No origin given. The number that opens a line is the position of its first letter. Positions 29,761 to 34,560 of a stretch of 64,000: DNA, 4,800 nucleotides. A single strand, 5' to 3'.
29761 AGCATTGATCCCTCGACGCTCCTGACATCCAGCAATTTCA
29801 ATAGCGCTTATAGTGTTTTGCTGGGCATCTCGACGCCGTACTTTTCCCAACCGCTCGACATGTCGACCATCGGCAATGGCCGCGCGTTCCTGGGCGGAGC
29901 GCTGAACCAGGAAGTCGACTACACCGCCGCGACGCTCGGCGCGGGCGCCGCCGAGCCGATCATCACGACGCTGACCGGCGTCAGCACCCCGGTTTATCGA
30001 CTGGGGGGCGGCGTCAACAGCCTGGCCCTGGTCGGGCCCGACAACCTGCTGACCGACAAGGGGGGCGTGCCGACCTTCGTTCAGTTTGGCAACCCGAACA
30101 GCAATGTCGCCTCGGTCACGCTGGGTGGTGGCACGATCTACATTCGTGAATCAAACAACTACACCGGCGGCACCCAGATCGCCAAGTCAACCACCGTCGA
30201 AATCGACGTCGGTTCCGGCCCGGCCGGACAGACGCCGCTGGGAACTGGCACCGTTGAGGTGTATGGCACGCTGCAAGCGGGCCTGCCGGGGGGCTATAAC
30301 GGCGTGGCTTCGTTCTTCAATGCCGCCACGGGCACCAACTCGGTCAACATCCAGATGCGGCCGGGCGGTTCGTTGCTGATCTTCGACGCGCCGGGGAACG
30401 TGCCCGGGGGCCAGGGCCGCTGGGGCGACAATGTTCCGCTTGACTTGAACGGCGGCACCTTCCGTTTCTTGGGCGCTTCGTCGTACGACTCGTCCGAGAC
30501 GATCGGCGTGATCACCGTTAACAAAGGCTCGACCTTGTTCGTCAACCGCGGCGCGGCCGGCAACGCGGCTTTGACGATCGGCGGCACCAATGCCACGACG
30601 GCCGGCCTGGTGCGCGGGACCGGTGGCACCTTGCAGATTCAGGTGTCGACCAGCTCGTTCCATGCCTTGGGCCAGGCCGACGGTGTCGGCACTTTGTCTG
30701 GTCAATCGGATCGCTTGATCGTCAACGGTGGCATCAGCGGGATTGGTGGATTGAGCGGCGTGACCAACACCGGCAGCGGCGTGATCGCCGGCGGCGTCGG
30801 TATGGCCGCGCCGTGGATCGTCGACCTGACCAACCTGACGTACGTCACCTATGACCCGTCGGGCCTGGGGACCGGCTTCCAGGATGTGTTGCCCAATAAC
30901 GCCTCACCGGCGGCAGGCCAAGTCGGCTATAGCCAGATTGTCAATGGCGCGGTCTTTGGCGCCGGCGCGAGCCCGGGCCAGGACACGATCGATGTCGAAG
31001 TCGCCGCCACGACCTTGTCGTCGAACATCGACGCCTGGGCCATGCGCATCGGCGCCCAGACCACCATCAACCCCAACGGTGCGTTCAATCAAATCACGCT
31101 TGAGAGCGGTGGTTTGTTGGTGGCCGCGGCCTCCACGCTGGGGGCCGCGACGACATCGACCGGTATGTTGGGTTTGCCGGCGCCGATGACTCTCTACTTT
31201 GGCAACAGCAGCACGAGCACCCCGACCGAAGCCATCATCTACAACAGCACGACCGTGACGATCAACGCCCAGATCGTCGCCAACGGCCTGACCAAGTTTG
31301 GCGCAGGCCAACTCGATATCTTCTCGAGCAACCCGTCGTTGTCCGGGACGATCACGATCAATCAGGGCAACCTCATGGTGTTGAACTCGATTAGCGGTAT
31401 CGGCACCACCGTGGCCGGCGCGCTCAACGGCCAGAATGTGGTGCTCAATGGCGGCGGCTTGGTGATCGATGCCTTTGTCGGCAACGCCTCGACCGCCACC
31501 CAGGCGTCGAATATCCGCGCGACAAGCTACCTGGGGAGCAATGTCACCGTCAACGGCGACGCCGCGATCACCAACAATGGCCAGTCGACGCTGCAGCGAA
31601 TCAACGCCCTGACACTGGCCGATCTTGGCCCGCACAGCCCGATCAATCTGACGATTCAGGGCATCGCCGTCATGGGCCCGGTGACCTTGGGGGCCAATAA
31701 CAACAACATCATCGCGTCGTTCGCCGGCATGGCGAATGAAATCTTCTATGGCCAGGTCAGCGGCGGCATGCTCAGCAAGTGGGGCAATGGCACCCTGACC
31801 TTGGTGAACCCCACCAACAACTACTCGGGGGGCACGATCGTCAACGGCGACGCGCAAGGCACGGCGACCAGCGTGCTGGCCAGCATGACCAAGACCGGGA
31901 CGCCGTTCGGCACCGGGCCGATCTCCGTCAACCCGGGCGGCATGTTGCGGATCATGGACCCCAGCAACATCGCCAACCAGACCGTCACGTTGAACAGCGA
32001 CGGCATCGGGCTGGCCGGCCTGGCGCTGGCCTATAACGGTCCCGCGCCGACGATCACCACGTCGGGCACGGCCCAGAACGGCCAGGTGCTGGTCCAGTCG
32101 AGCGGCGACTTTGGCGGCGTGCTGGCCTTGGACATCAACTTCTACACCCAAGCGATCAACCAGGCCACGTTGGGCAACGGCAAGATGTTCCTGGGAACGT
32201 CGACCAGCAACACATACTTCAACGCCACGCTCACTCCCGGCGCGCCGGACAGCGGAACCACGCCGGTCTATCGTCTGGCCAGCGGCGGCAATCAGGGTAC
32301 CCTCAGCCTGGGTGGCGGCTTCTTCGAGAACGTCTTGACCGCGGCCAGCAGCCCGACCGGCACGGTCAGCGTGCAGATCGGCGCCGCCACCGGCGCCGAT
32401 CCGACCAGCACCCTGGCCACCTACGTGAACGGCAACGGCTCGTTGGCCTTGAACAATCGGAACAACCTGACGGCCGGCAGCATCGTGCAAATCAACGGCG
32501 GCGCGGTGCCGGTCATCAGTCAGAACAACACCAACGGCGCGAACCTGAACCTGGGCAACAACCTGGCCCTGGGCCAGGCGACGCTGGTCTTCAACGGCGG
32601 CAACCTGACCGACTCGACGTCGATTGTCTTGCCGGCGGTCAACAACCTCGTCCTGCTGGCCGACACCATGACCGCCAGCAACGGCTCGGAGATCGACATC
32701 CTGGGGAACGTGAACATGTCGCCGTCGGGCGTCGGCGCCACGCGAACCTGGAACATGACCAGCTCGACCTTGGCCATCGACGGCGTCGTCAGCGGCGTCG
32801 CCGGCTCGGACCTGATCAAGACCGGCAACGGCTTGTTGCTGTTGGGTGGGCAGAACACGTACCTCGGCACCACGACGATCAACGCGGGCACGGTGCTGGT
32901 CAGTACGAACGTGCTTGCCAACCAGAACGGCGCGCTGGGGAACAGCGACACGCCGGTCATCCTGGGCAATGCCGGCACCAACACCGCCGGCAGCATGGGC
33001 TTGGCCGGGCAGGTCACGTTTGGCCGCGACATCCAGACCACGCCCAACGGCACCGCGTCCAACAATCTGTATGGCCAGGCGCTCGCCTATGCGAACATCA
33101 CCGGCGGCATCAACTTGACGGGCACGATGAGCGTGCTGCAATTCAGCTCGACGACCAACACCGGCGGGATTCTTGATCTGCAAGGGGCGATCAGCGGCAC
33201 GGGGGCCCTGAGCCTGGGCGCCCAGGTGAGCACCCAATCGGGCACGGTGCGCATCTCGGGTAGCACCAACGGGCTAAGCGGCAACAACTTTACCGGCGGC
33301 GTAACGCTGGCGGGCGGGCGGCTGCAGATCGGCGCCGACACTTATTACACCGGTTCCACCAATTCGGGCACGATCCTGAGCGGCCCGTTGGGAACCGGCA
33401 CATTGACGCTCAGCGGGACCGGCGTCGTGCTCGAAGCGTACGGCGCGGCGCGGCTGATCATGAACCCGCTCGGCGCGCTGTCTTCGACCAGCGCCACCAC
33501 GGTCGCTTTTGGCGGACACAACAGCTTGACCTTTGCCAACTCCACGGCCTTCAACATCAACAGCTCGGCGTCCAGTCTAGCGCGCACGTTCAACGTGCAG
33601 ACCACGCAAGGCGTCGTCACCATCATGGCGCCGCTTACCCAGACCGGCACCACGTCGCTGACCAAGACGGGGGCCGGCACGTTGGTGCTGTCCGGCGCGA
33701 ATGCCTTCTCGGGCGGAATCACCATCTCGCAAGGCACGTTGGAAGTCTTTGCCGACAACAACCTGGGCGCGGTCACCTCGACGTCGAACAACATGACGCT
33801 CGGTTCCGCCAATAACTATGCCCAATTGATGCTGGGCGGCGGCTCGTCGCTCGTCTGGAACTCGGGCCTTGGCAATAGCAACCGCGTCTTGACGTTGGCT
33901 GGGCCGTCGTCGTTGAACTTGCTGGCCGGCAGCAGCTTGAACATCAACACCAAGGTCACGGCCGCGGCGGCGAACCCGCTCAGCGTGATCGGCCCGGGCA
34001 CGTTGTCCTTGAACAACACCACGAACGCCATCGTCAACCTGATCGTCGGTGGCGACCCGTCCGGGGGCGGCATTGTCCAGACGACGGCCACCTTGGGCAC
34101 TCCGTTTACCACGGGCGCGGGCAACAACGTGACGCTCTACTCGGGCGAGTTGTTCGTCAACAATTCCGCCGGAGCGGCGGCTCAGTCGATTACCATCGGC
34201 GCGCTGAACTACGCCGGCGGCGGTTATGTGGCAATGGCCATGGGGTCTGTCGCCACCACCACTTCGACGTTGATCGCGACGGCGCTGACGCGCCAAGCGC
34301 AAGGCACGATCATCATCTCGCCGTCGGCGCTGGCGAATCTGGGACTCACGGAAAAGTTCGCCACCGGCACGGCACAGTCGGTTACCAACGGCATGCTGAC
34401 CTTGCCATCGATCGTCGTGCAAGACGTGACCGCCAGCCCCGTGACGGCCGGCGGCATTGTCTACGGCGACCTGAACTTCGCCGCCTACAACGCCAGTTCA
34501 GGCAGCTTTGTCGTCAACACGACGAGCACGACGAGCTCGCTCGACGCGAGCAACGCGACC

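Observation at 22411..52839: Single 30.4-kb ORF: a 10,142-aa PEP-CTERM-tailed beta-strand-repeat giant protein of unknown function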

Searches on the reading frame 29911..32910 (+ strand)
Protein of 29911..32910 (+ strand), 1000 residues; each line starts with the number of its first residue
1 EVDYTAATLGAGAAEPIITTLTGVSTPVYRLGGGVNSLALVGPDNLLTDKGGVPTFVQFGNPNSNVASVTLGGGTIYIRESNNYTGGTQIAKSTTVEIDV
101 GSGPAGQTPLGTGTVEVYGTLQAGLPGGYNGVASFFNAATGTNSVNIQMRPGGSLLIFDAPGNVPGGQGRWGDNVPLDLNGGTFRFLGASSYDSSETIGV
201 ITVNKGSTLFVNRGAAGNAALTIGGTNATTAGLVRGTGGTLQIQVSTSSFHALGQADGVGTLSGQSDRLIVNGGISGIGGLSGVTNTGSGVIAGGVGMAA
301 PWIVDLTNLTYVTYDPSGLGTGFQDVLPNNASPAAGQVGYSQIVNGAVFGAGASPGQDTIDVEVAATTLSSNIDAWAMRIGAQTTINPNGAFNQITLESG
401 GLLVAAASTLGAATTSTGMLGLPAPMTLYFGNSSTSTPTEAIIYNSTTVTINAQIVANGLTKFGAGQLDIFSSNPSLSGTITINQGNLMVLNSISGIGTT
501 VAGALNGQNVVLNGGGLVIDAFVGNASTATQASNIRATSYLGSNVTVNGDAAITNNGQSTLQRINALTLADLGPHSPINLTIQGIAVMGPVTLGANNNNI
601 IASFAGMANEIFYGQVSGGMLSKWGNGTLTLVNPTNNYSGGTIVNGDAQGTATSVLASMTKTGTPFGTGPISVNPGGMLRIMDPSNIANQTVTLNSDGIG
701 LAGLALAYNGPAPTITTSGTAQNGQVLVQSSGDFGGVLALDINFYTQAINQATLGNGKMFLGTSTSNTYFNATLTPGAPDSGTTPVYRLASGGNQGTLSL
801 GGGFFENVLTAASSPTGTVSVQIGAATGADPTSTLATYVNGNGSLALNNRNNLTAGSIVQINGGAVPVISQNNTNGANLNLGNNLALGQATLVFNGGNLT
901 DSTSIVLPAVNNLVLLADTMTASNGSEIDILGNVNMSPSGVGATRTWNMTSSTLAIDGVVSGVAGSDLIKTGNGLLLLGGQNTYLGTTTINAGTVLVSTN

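Call 93: search_protein_families(library=pfam, proteins=[window:29911-32910:+], max_evalue=0.1)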
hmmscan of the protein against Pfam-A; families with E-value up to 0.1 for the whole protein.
window:29911-32910:+ (1000 aa): 1 family
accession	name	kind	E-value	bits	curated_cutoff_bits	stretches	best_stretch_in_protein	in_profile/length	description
PF12951.13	PATR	-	8.4e-08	32.6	27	2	621-646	1-25/30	Passenger-associated-transport-repeat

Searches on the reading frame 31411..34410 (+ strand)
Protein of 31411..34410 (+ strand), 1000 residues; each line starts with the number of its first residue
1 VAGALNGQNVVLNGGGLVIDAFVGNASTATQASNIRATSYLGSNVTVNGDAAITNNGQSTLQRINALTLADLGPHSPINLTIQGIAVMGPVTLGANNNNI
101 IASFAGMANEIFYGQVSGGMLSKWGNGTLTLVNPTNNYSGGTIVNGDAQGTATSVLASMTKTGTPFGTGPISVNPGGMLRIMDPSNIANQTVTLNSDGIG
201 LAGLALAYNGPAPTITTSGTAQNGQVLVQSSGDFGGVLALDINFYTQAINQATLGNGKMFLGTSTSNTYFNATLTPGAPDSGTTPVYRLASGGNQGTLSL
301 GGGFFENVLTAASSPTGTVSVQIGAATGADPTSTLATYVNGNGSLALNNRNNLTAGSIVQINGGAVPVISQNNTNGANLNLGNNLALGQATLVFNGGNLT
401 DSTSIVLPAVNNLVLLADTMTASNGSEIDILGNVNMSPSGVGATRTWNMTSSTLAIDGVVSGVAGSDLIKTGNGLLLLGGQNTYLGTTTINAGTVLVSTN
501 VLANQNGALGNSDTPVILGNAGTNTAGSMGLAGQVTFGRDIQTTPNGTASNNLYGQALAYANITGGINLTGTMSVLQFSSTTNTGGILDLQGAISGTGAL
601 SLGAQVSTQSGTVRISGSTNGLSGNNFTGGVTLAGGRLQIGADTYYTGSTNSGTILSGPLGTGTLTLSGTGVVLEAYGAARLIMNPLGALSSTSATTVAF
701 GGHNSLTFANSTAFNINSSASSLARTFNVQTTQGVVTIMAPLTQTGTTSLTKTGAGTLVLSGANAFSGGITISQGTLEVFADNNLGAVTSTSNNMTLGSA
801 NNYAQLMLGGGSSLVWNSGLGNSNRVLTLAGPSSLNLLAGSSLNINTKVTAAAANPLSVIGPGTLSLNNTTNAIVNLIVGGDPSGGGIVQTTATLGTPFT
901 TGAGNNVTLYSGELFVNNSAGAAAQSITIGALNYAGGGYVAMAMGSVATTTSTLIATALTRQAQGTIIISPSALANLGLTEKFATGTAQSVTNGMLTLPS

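Call 4: search_protein_families(library=pfam, proteins=[window:31411-34410:+], max_evalue=0.01)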
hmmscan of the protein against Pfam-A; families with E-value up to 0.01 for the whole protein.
window:31411-34410:+ (1000 aa): 1 family
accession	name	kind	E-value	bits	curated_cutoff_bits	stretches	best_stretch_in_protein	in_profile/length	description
PF12951.13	PATR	-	1.4e-17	63.9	27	3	750-779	1-30/30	Passenger-associated-transport-repeat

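Call 7: search_protein_families(library=ncbifam, proteins=[window:31411-34410:+], max_evalue=0.01)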
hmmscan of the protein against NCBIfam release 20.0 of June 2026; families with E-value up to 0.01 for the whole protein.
window:31411-34410:+ (1000 aa): 1 family
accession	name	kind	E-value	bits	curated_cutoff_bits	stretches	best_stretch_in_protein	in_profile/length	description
TIGR02601.1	autotrns_rpt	repeat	2.5e-18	65.5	19.85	3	749-779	1-31/32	beta strand repeat protein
